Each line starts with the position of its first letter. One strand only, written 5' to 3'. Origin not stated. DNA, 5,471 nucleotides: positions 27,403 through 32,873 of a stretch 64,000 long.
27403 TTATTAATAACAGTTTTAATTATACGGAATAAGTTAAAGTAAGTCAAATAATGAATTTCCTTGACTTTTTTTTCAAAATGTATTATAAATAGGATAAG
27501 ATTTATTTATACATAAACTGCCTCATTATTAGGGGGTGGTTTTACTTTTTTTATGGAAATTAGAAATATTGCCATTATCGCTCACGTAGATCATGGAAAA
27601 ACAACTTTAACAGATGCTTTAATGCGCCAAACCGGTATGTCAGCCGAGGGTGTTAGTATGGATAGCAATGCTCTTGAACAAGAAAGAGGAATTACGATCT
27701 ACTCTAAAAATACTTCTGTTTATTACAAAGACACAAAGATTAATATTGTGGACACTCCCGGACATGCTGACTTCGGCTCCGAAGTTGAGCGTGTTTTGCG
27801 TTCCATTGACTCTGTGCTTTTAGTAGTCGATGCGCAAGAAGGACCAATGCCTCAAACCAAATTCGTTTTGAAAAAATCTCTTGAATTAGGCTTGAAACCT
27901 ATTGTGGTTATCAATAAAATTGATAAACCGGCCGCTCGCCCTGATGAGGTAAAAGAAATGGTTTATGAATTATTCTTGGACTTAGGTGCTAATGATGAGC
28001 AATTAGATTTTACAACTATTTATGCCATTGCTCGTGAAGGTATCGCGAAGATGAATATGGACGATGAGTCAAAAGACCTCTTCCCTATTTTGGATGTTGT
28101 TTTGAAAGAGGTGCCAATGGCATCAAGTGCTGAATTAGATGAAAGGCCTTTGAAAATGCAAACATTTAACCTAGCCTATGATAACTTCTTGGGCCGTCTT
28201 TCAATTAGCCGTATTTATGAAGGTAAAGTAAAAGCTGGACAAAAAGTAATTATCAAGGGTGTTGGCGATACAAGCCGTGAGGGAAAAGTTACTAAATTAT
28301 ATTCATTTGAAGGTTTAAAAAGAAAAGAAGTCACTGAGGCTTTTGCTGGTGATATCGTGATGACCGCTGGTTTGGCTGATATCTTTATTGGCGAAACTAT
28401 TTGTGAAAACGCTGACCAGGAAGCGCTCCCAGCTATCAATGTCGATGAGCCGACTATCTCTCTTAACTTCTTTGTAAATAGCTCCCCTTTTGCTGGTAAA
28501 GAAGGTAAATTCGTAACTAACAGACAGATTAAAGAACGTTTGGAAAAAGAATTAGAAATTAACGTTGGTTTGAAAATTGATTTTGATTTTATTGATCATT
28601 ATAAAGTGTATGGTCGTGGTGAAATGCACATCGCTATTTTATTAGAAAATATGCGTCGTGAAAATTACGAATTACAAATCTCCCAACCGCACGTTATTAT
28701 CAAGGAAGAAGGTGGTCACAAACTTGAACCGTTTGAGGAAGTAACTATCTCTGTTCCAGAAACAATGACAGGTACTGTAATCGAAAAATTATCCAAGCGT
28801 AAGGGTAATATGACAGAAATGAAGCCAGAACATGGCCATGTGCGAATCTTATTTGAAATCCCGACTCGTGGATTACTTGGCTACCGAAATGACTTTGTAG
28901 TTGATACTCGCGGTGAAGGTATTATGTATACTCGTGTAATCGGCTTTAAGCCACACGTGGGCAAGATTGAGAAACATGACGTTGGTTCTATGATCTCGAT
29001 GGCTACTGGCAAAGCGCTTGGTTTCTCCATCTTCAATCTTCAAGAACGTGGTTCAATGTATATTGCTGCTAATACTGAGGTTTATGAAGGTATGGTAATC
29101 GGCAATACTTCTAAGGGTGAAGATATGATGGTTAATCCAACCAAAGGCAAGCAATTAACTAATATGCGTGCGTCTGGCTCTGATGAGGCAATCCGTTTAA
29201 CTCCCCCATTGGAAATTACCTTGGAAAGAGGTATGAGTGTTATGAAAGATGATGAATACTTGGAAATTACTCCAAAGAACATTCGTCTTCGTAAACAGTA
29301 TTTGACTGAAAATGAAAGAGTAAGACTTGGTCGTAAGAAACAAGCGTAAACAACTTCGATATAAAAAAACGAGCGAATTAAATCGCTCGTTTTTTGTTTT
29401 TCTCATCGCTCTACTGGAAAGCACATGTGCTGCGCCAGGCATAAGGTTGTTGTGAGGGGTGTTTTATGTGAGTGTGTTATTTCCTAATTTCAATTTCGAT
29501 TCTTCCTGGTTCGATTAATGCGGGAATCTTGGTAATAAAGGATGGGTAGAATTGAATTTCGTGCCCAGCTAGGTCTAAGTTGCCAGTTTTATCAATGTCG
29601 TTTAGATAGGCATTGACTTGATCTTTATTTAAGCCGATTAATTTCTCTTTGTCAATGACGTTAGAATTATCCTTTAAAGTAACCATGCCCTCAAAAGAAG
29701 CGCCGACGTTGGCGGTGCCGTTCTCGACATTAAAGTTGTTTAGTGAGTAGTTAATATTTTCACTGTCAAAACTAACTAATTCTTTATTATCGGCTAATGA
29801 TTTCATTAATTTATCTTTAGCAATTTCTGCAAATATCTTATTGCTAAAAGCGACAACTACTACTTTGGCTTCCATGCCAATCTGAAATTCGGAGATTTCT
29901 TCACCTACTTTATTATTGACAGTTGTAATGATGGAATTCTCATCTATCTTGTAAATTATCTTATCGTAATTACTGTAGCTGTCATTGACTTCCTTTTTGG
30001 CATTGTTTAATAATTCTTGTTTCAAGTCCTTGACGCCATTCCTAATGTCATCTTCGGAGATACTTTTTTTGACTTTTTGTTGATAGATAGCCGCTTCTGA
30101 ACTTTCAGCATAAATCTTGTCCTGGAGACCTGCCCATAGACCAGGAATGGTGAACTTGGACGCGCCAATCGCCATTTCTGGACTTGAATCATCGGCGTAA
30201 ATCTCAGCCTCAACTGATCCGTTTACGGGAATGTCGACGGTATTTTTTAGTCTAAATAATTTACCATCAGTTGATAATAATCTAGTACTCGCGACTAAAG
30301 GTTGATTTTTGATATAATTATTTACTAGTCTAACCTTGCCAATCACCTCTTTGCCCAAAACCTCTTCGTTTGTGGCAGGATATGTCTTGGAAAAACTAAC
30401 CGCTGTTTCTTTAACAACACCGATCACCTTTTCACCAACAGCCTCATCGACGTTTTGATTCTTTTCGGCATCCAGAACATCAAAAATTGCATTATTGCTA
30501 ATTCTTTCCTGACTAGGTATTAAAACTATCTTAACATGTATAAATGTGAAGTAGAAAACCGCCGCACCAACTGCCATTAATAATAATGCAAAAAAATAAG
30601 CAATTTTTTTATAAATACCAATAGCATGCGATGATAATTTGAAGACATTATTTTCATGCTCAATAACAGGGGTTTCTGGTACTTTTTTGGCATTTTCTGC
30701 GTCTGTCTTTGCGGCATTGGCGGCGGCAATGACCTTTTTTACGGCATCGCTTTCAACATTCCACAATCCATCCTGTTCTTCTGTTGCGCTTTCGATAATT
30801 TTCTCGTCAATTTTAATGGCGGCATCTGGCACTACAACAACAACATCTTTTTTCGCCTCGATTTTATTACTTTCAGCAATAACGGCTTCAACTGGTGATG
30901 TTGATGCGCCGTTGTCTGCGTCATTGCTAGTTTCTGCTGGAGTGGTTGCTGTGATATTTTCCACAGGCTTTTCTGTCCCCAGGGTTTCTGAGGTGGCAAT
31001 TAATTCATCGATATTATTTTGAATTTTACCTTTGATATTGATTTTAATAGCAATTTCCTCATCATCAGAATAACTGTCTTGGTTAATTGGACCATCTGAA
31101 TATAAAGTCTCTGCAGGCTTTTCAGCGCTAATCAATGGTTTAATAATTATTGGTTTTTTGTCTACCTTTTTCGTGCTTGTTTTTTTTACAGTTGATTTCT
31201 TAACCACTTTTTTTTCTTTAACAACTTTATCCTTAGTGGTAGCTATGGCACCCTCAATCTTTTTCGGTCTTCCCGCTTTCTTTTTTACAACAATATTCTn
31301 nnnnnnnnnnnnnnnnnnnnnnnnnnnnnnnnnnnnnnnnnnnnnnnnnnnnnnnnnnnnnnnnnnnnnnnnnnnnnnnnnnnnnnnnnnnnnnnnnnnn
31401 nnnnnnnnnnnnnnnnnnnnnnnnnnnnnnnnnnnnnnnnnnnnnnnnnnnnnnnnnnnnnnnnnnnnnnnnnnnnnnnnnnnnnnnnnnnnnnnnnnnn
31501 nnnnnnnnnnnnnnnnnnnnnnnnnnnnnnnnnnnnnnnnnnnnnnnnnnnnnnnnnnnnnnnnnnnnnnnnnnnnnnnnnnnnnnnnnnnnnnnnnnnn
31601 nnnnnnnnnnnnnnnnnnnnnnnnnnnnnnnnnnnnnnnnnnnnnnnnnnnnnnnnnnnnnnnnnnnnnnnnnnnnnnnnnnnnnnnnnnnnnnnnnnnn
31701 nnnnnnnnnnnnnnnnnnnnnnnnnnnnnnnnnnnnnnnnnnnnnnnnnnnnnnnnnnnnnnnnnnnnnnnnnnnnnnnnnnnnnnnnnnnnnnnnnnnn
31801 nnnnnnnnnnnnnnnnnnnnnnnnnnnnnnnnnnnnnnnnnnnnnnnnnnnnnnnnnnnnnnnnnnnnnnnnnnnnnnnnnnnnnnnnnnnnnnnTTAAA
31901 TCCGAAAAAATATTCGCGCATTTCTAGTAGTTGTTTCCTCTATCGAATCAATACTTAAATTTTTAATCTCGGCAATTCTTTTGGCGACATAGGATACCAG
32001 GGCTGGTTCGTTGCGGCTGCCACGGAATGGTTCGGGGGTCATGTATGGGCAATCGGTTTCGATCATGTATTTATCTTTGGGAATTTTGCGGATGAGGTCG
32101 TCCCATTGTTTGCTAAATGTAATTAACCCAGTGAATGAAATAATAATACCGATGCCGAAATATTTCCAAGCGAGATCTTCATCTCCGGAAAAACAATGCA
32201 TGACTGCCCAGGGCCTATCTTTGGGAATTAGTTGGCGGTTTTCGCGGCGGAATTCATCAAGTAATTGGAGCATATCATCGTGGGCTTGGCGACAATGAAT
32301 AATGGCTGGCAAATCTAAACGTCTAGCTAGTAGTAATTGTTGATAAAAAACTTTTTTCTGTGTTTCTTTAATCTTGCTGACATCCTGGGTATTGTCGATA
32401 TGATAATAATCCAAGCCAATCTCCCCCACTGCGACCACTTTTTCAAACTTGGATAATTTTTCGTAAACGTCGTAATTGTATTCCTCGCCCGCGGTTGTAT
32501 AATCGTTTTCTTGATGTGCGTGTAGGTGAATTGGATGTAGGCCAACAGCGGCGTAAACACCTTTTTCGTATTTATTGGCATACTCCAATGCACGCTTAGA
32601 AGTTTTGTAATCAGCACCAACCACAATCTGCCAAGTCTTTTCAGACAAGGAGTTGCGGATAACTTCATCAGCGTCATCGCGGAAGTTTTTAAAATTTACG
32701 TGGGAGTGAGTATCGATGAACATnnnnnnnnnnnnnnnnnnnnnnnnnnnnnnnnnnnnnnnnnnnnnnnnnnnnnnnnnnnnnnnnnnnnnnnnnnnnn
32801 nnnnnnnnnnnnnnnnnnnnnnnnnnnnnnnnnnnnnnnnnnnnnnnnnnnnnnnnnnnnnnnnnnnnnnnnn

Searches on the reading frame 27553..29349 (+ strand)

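Call 10: search_protein_families(library=pfam, proteins=[window:27553-29349:+], max_evalue=0.01)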
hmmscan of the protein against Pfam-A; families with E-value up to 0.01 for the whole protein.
window:27553-29349:+ (598 aa): 9 families
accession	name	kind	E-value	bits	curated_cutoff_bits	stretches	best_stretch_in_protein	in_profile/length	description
PF00009.33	GTP_EFTU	-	8.9e-54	182.4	26.5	1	2-185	2-184/188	Elongation factor Tu GTP binding domain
PF21018.2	BipA_C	-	5e-42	142.6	23.8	1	478-585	2-109/110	TypA/BipA C-terminal domain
PF00679.30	EFG_C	-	2e-20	73.1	27.9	1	391-472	3-85/89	Elongation factor G C-terminus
PF03144.31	GTP_EFTU_D2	-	8.2e-13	49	30.3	1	214-284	1-73/73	Elongation factor Tu domain 2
PF22042.2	EF-G_D2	-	1.7e-10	41.3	27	1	202-285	4-83/84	Elongation factor G domain 2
PF01926.29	MMR_HSR1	-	6.2e-08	33.2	21.9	1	6-122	2-113/113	50S ribosome-binding GTPase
PF02421.24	FeoB_N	-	0.00015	21.8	27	1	45-130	31-122/156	Ferrous iron transport protein B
PF00735.24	Septin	-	0.00066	19.5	26.2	1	6-74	7-75/280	Septin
PF09439.16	SRPRB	-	0.001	19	25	1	5-94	5-82/178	Signal recognition particle receptor beta subunit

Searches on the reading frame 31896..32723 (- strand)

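Call 10: search_protein_families(library=pfam, proteins=[window:31896-32723:-], max_evalue=0.01)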
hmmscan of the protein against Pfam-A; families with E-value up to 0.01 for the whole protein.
window:31896-32723:- (275 aa): 1 family
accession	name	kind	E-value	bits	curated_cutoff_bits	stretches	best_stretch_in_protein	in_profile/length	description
PF01026.27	TatD_DNase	-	2.3e-73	247.2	27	1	3-273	1-252/253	TatD related DNase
